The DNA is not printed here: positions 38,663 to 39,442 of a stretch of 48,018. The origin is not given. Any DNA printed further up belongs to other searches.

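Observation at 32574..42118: Wsp-like chemosensory operon with c-di-GMP output, a haem-motif receptor and an embedded tetrahaem cytochrome c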

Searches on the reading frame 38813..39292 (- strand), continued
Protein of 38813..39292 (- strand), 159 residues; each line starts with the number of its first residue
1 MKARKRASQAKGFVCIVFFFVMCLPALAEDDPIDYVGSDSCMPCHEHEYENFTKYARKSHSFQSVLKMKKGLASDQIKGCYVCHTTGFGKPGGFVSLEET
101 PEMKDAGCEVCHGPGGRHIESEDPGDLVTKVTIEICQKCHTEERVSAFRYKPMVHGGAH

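Call 72: find_homologous_proteins(query=window:38816-39292:-, max_evalue=1e-10)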
Query window:38816-39292:- (159 aa): 1093 proteins with E <= 1e-10 among 1103 candidates; the best 120 are listed.
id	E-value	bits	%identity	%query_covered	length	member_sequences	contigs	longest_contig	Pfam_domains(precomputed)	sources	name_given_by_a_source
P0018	1.2e-106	372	100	100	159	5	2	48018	PF09699.16,PF13435.12,PF22113.2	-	-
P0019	6.3e-90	317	84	100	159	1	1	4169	PF13435.12,PF22113.2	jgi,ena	-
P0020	1.5e-87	310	83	100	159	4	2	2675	PF09699.16,PF13435.12,PF22113.2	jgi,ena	jgi:hypothetical protein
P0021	4.3e-84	298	81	100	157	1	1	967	PF09699.16,PF13435.12,PF14522.12,PF22113.2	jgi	jgi:hypothetical protein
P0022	7.2e-81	288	75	100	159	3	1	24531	PF13435.12,PF22113.2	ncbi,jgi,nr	ncbi:MAG: cytochrome C [Deltaproteobacteria bacterium]|nr:cytochrome C [Deltaproteobacteria bacteriu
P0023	2.4e-80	286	75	100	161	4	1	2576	PF13435.12,PF22113.2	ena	-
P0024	2.7e-78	279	73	100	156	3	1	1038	PF09699.16,PF13435.12,PF14522.12,PF22113.2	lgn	-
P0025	3.0e-78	279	74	100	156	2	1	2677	PF13435.12,PF14522.12,PF22113.2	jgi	jgi:hypothetical protein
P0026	1.1e-74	268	72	100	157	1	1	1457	PF13435.12,PF14522.12,PF22113.2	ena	-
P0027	1.5e-74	267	68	100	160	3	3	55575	PF13435.12,PF14522.12,PF22113.2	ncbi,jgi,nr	ncbi:MAG: cytochrome c family protein [Deltaproteobacteria bacterium]|nr:cytochrome c family protein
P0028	2.1e-74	267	71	100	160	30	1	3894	PF09699.16,PF13435.12,PF14522.12,PF22113.2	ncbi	-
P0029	5.9e-74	265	68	100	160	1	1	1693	PF09699.16,PF13435.12,PF14522.12,PF22113.2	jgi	jgi:hypothetical protein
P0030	2.8e-73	263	70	100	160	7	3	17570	PF09699.16,PF13435.12,PF14522.12,PF22113.2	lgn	-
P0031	6.8e-73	262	67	100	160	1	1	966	PF09699.16,PF13435.12,PF14522.12,PF22113.2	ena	-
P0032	3.6e-72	259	69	100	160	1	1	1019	PF13435.12,PF14522.12,PF22113.2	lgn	-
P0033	1.3e-71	258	68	100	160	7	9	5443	PF13435.12,PF22113.2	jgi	jgi:hypothetical protein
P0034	1.3e-71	258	67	100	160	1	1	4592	PF09699.16,PF13435.12,PF14522.12,PF22113.2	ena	-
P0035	4.6e-71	256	66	100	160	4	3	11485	PF09699.16,PF13435.12,PF14522.12,PF22113.2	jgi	jgi:hypothetical protein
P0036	7.5e-71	255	69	100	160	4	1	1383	PF13435.12,PF14522.12,PF22113.2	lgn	-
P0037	1.3e-70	254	65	100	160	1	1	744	PF13435.12,PF14522.12,PF22113.2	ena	-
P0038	1.3e-70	254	67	100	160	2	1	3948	PF09699.16,PF13435.12,PF14522.12,PF22113.2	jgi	jgi:hypothetical protein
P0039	1.6e-70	254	68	100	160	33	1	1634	PF13435.12,PF14522.12,PF22113.2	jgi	jgi:hypothetical protein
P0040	2.7e-70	253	66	100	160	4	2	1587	PF13435.12,PF22113.2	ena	-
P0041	3.3e-70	253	64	100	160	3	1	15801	PF13435.12,PF14522.12,PF22113.2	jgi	-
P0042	3.3e-70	253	66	100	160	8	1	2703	PF13435.12,PF22113.2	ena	-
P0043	8.1e-70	252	65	100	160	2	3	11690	PF13435.12,PF14522.12,PF22113.2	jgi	jgi:hypothetical protein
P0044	1.0e-68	248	66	100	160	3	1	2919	PF13435.12,PF14522.12,PF22113.2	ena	-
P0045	1.2e-68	248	63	100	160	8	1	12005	PF13435.12,PF14522.12,PF22113.2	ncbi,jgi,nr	ncbi:MAG: cytochrome c family protein [Deltaproteobacteria bacterium]|nr:cytochrome c family protein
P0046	1.2e-68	248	66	100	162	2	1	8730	PF13435.12,PF14522.12,PF22113.2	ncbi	-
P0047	4.4e-68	246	62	100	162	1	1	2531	PF09699.16,PF13435.12,PF14522.12,PF22113.2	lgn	-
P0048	5.8e-68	246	63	100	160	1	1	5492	PF09699.16,PF13435.12,PF22113.2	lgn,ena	-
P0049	5.9e-68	246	64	100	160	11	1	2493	PF13435.12,PF14522.12,PF22113.2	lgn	-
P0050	6.5e-68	246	63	100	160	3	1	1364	PF13435.12,PF22113.2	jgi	jgi:hypothetical protein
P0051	2.1e-67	244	64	97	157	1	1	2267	PF13435.12,PF22113.2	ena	-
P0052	9.1e-66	239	64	100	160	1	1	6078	PF13435.12,PF14522.12,PF22113.2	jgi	-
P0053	4.4e-65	236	61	100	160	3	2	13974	PF13435.12,PF14522.12,PF22113.2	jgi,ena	-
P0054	1.1e-64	235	61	100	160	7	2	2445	PF13435.12,PF22113.2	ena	-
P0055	1.9e-64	234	86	74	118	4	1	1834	PF13435.12,PF22113.2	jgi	jgi:DnaJ-class molecular chaperone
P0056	6.6e-64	233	63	100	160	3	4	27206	PF13435.12,PF14522.12,PF22113.2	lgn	-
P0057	1.5e-63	231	60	100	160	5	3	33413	PF09699.16,PF13435.12,PF14522.12,PF22113.2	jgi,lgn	jgi:hypothetical protein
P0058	3.0e-63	230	61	100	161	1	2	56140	PF13435.12,PF14522.12,PF22113.2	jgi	jgi:hypothetical protein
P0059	2.3e-61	224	63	82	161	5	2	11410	PF09699.16,PF13435.12,PF14522.12,PF22113.2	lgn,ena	-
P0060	8.6e-61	222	58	99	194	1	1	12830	PF13435.12,PF14522.12,PF22113.2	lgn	-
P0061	4.6e-60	220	64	93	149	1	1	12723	PF13435.12,PF14522.12,PF22113.2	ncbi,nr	ncbi:MAG: cytochrome c family protein, partial [Thermodesulfobacteriota bacterium]|nr:cytochrome c f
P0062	4.0e-59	217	60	92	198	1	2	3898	PF13435.12,PF14522.12,PF22113.2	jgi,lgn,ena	-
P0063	4.2e-58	214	55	99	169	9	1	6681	PF09699.16,PF13435.12,PF14522.12,PF22113.2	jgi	jgi:hypothetical protein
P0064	8.2e-58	213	64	83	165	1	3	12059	PF13435.12,PF14522.12,PF22113.2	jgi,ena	-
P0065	1.3e-57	212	64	79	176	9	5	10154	PF13435.12,PF22113.2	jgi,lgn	jgi:hypothetical protein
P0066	1.6e-57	212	55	100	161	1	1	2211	PF13435.12,PF14522.12,PF22113.2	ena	-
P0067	1.8e-57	212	59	92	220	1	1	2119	PF13435.12,PF14522.12,PF22113.2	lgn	-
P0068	2.0e-57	212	61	91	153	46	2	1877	PF13435.12,PF14522.12,PF22113.2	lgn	-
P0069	2.9e-57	211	66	79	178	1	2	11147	PF13435.12,PF14522.12,PF22113.2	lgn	-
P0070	1.2e-56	209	57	93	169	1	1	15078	PF13435.12,PF14522.12,PF22113.2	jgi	jgi:hypothetical protein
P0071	1.4e-56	209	62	93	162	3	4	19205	PF13435.12,PF14522.12,PF22113.2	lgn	-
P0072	2.0e-56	208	56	90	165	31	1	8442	PF13435.12,PF14522.12,PF22113.2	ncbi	-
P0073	2.2e-56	208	55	92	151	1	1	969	PF13435.12,PF14522.12,PF22113.2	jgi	jgi:hypothetical protein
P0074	2.6e-56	208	63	82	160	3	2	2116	PF13435.12,PF14522.12,PF22113.2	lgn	-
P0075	3.5e-56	207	60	92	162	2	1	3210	PF13435.12,PF14522.12,PF22113.2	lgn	-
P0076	4.8e-56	207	59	89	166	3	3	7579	PF13435.12,PF14522.12,PF22113.2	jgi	jgi:hypothetical protein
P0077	5.3e-56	207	54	94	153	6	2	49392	PF13435.12,PF14522.12,PF22113.2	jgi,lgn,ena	-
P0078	7.4e-56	206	68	79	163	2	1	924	PF09699.16,PF13435.12,PF03264.20,PF14522.12,PF22113.2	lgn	-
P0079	9.2e-56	206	60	90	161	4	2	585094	PF09699.16,PF13435.12,PF14522.12,PF22113.2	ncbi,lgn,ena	-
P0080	1.1e-55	206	55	100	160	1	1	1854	PF13435.12,PF14522.12,PF22113.2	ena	-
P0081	1.1e-55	206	56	92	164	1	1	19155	PF13435.12,PF14522.12,PF22113.2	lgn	-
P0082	2.0e-55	205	58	87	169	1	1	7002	PF13435.12,PF14522.12,PF22113.2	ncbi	-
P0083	2.0e-55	205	56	93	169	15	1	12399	PF13435.12,PF14522.12,PF22113.2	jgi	jgi:hypothetical protein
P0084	2.1e-55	205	58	92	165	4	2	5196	PF13435.12,PF14522.12,PF22113.2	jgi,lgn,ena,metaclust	metaclust:\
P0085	2.3e-55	205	52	100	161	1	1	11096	PF13435.12,PF14522.12,PF22113.2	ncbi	ncbi:multiheme c-type cytochrome [Thermodesulfobacteriota bacterium]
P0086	2.3e-55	205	56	90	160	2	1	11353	PF13435.12,PF14522.12,PF22113.2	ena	-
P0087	3.8e-55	204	65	79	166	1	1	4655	PF13435.12,PF14522.12,PF22113.2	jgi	jgi:hypothetical protein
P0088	3.9e-55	204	60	89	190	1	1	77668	PF09699.16,PF13435.12,PF14522.12,PF22113.2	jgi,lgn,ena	-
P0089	4.0e-55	204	58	91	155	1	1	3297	PF13435.12,PF14522.12,PF22113.2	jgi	jgi:hypothetical protein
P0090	4.5e-55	204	59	92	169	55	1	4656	PF13435.12,PF14522.12,PF22113.2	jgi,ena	jgi:hypothetical protein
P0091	5.5e-55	204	56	92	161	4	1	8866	PF13435.12,PF14522.12,PF22113.2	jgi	-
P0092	5.7e-55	204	55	93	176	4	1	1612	PF09699.16,PF13435.12,PF14522.12,PF22113.2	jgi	jgi:hypothetical protein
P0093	9.4e-55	203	64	80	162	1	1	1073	PF13435.12,PF14522.12,PF22113.2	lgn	-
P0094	9.7e-55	203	62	83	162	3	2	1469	PF13435.12,PF14522.12,PF22113.2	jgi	jgi:hypothetical protein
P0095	1.1e-54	203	57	92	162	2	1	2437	PF13435.12,PF14522.12,PF22113.2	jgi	-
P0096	1.1e-54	203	54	100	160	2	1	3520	PF13435.12,PF22113.2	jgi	-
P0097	1.4e-54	202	67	79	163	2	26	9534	PF09699.16,PF13435.12,PF14522.12,PF22113.2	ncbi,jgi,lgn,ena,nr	ncbi:MAG TPA: cytochrome C [Syntrophaceae bacterium]|nr:cytochrome C [Syntrophaceae bacterium]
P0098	1.8e-54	202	57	91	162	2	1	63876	PF13435.12,PF14522.12,PF22113.2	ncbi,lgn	-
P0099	2.7e-54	201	53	95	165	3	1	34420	PF13435.12,PF14522.12,PF22113.2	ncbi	-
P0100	3.0e-54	201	63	79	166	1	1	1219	PF13435.12,PF14522.12,PF22113.2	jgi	-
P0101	3.3e-54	201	62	84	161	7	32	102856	PF09699.16,PF13435.12,PF14522.12,PF22113.2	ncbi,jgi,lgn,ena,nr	ncbi:MAG: cytochrome c family protein [Desulfobacterales bacterium]|jgi:hypothetical protein|nr:cyto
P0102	3.7e-54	201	58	90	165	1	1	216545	PF13435.12,PF14522.12,PF22113.2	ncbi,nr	ncbi:MAG: cytochrome C [Desulfobacterales bacterium]|nr:cytochrome C [Desulfobacterales bacterium]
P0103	4.1e-54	201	57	90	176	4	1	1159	PF13435.12,PF14522.12,PF22113.2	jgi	jgi:hypothetical protein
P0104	4.5e-54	201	54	89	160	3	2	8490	PF13435.12,PF14522.12,PF22113.2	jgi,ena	-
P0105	4.9e-54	200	57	89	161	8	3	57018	PF09699.16,PF13435.12,PF22113.2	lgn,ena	-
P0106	5.0e-54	200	53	91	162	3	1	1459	PF13435.12,PF14522.12,PF22113.2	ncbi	-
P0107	5.8e-54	200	58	90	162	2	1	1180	PF13435.12,PF14522.12,PF22113.2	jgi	jgi:hypothetical protein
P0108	6.2e-54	200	59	89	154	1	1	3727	PF13435.12,PF14522.12,PF22113.2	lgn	-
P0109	6.3e-54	200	53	100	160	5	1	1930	PF13435.12,PF22113.2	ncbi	-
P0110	7.0e-54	200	55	99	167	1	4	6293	PF13435.12,PF14522.12,PF22113.2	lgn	-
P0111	7.0e-54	200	56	91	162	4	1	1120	PF13435.12,PF14522.12,PF22113.2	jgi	jgi:hypothetical protein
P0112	7.7e-54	200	57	92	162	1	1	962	PF13435.12,PF14522.12,PF22113.2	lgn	-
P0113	8.1e-54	200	55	91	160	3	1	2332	PF13435.12,PF14522.12,PF22113.2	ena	-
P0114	8.9e-54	200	56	92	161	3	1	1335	PF13435.12,PF14522.12,PF22113.2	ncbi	-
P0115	9.7e-54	200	57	92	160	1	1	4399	PF13435.12,PF14522.12,PF22113.2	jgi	jgi:hypothetical protein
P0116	9.8e-54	200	62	79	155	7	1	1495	PF13435.12,PF14522.12,PF22113.2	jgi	-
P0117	1.1e-53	199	62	82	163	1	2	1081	PF13435.12,PF22113.2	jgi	jgi:hypothetical protein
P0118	1.1e-53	199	56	89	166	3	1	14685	PF13435.12,PF14522.12,PF22113.2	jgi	-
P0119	1.2e-53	199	57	92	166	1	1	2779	PF13435.12,PF14522.12,PF22113.2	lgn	-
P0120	1.3e-53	199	57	91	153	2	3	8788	PF09699.16,PF13435.12,PF14522.12,PF22113.2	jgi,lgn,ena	-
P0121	1.3e-53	199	54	100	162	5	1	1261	PF09699.16,PF13435.12,PF14522.12,PF22113.2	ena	-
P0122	1.4e-53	199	56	92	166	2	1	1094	PF13435.12,PF14522.12,PF22113.2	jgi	jgi:hypothetical protein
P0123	1.6e-53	199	59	82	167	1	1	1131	PF13435.12,PF14522.12,PF22113.2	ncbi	-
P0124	1.7e-53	199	57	91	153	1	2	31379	PF09699.16,PF13435.12,PF14522.12,PF22113.2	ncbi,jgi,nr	ncbi:MAG: cytochrome c family protein [Deltaproteobacteria bacterium]|nr:cytochrome c family protein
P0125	1.8e-53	199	62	86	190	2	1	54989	PF09699.16,PF13435.12,PF14522.12,PF22113.2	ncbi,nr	ncbi:MAG: cytochrome c family protein [Desulfobacterales bacterium]|nr:cytochrome c family protein [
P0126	1.8e-53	199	54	93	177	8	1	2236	PF13435.12,PF14522.12,PF22113.2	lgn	-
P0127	2.1e-53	198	56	91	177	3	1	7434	PF13435.12,PF14522.12,PF22113.2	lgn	-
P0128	2.1e-53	198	52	97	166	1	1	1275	PF13435.12,PF14522.12,PF22113.2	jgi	-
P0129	2.4e-53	198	54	94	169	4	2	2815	PF13435.12,PF14522.12,PF22113.2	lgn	-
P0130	2.5e-53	198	58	89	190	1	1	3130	PF13435.12,PF14522.12,PF22113.2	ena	-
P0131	2.5e-53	198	62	79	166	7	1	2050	PF13435.12,PF14522.12,PF22113.2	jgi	-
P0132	2.7e-53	198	54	95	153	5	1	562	PF09699.16,PF13435.12,PF14522.12,PF22113.2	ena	-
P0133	2.9e-53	198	64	79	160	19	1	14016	PF13435.12,PF14522.12,PF22113.2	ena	-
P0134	3.1e-53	198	52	100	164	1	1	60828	PF09699.16,PF13435.12,PF14522.12,PF22113.2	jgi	jgi:hypothetical protein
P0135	4.2e-53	197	56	92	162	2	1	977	PF13435.12,PF14522.12,PF22113.2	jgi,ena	-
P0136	4.6e-53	197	54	94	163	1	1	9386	PF13435.12,PF14522.12,PF22113.2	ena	-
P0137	4.8e-53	197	57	92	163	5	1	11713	PF13435.12,PF14522.12,PF22113.2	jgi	jgi:hypothetical protein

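Call 76: find_encoding_contigs(protein=P0027, flank=9000, max_places=2)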
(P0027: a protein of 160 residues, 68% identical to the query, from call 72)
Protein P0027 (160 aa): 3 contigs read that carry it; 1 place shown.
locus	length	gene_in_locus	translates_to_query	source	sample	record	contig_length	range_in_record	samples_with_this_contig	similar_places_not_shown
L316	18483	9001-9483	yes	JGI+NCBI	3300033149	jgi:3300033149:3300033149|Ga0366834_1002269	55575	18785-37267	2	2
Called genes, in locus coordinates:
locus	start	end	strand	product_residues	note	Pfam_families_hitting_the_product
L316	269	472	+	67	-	-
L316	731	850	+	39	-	-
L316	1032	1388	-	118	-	-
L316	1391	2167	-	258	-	PF00697:PRAI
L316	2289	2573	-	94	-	-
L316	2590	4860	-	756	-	PF21226:MalQ_N (faint), PF02446:Glyco_hydro_77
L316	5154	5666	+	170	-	PF04186:FxsA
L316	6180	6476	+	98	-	PF01740:STAS, PF13466:STAS_2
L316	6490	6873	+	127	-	PF00072:Response_reg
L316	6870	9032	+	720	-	PF01627:Hpt, PF02895:H-kinase_dim (weak), PF02518:HATPase_c, PF01584:CheW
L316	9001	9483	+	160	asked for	PF14522:Cytochrome_C7 (faint), PF22113:Mtrc-MtrF_II-IV_dom (weak), PF13435:Cytochrome_C554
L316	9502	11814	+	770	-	PF21563:Mcp40H-20_sensor, PF00672:HAMP, PF00989:PAS, PF08448:PAS_4, PF13426:PAS_9, PF00015:MCPsignal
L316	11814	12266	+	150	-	PF01584:CheW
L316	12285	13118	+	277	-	PF03705:CheR_N, PF01739:CheR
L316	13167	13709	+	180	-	PF03975:CheD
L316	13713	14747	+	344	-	PF00072:Response_reg, PF01339:CheB_methylest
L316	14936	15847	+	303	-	PF00072:Response_reg, PF00990:GGDEF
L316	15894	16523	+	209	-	PF01209:Ubie_methyltran (weak), PF13489:Methyltransf_23, PF13847:Methyltransf_31, PF08241:Methyltransf_11, PF08242:Methyltransf_12, PF13649:Methyltransf_25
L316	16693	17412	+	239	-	-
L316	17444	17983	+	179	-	-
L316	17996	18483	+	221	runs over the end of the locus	PF07661:MORN_2 (faint)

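Call 77: find_encoding_contigs(protein=P0134, flank=9000, max_places=2)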
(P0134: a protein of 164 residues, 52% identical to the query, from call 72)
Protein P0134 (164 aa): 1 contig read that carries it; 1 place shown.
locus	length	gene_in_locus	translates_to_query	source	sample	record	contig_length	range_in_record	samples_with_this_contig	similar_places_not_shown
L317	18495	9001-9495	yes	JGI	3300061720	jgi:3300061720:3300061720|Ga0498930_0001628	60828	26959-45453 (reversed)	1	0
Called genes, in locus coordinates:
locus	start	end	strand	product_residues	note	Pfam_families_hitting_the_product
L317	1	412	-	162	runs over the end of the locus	PF00072:Response_reg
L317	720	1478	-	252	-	-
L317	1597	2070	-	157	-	-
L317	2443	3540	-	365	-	PF04945:YHS, PF00056:Ldh_1_N, PF02866:Ldh_1_C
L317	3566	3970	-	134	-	PF10025:DUF2267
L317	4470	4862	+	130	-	-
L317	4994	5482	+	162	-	-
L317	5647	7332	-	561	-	PF13435:Cytochrome_C554 (faint), PF14537:Cytochrom_c3_2 (faint), PF22113:Mtrc-MtrF_II-IV_dom (faint), PF14522:Cytochrome_C7 (weak), PF13447:Multi-haem_cyto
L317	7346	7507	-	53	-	-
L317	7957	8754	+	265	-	PF21033:RMD1-3 (weak), PF16811:TAtT, PF14559:TPR_19, PF21033:RMD1-3 (weak)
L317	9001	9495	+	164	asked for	PF22113:Mtrc-MtrF_II-IV_dom (weak), PF14522:Cytochrome_C7 (faint), PF09699:Paired_CXXCH_1 (faint), PF13435:Cytochrome_C554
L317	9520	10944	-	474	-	PF00072:Response_reg, PF00158:Sigma54_activat, PF14532:Sigma54_activ_2, PF07728:AAA_5 (weak), PF25601:AAA_lid_14, PF02954:HTH_8 (weak)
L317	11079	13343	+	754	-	PF02743:dCache_1, PF00989:PAS, PF08448:PAS_4, PF13188:PAS_8 (faint), PF13426:PAS_9, PF00512:HisKA, PF02518:HATPase_c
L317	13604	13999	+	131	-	PF00072:Response_reg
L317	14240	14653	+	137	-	PF00582:Usp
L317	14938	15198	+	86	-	PF28216:DVU0150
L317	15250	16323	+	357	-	PF01925:TauE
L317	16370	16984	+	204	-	PF16222:DUF4881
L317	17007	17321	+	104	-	-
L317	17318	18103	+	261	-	-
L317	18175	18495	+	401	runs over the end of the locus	PF00989:PAS (weak), PF13188:PAS_8 (weak), PF07228:SpoIIE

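Call 82: predict_structure(alignment_id=A3)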
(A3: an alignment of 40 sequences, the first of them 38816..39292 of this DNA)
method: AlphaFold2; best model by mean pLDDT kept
length: 159 residues; sequences in the alignment: 40
mean_pLDDT: 54.5   pTM: 0.33
mean pLDDT of the five models: 54.5, 53.3, 51.7, 51.3, 49.5
residues with pLDDT >= 90: 0; 70-90: 17; 50-70: 75; < 50: 67
segments of 3 or more residues with pLDDT < 50: 28-37, 55-72, 76-92, 104-114, 150-159
pLDDT, mean of each block of 10 residues (from residue 1): 60 79 59 50 63 48 42 47 37 58 47 51 64 67 62 36
secondary structure, 60 per line:
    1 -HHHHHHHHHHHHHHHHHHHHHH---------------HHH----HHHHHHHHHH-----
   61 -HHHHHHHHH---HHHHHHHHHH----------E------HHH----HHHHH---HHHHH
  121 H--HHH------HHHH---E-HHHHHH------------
elements in order: H2-23 H46-55 H62-70 H74-83 H108-112 H116-121 H133-136 H142-147
